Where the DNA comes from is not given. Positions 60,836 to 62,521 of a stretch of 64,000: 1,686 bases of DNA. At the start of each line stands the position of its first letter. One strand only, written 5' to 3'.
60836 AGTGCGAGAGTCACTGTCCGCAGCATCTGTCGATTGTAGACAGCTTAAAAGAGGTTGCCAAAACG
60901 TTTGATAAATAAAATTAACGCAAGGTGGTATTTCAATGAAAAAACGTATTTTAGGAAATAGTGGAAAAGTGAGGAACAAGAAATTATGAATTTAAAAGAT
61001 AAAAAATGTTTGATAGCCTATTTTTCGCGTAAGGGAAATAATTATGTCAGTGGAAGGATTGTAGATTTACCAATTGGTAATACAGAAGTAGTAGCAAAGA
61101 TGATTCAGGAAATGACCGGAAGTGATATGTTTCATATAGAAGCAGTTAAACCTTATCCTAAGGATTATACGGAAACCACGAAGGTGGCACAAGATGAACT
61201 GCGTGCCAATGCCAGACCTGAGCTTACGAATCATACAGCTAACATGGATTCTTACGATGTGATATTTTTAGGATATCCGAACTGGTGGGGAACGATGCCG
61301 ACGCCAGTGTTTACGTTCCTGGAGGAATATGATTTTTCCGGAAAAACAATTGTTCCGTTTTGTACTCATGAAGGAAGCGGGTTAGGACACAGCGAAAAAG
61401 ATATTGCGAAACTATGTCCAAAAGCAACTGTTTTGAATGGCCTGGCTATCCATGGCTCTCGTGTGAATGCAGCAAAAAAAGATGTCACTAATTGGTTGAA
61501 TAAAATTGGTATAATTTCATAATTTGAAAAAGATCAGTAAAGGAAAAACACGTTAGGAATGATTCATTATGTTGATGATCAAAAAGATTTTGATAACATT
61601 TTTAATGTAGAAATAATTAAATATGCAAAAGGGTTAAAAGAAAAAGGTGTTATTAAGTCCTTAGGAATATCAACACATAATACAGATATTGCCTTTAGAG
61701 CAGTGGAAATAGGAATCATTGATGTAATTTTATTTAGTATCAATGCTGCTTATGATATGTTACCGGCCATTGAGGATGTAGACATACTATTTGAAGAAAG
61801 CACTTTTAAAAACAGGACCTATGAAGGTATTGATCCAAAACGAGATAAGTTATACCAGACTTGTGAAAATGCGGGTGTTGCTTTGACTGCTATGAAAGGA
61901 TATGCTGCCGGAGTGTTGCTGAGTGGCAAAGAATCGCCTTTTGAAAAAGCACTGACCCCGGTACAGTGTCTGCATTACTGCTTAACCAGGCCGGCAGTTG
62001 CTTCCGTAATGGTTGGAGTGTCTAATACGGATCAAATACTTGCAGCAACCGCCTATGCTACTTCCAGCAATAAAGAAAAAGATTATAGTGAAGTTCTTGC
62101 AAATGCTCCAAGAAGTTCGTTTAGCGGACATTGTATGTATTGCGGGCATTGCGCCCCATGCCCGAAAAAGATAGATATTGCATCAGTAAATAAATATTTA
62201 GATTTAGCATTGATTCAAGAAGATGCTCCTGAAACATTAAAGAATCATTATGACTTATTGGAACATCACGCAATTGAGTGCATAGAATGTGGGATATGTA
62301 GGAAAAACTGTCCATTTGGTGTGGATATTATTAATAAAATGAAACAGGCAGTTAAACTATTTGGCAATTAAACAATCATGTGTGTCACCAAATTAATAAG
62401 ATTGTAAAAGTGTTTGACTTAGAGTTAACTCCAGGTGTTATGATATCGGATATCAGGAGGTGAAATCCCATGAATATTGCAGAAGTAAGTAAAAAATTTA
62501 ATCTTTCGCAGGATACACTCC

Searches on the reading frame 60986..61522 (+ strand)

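Call 88: search_protein_families(library=pfam, proteins=[window:60986-61522:+], max_evalue=0.00001)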
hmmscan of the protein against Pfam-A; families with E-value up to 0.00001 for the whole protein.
window:60986-61522:+ (178 aa): 1 family
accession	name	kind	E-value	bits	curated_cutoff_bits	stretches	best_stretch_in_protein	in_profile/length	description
PF12682.12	Flavodoxin_4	-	4.8e-32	111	24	1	31-174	11-155/155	Flavodoxin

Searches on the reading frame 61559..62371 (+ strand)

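Call 88: search_protein_families(library=pfam, proteins=[window:61559-62371:+], max_evalue=0.00001)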
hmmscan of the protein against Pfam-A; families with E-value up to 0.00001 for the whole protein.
window:61559-62371:+ (270 aa): 1 family
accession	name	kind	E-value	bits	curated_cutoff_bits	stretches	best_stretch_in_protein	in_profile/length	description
PF00248.27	Aldo_ket_red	-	6.5e-07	29.1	24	0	2-125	108-202/291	Aldo/keto reductase family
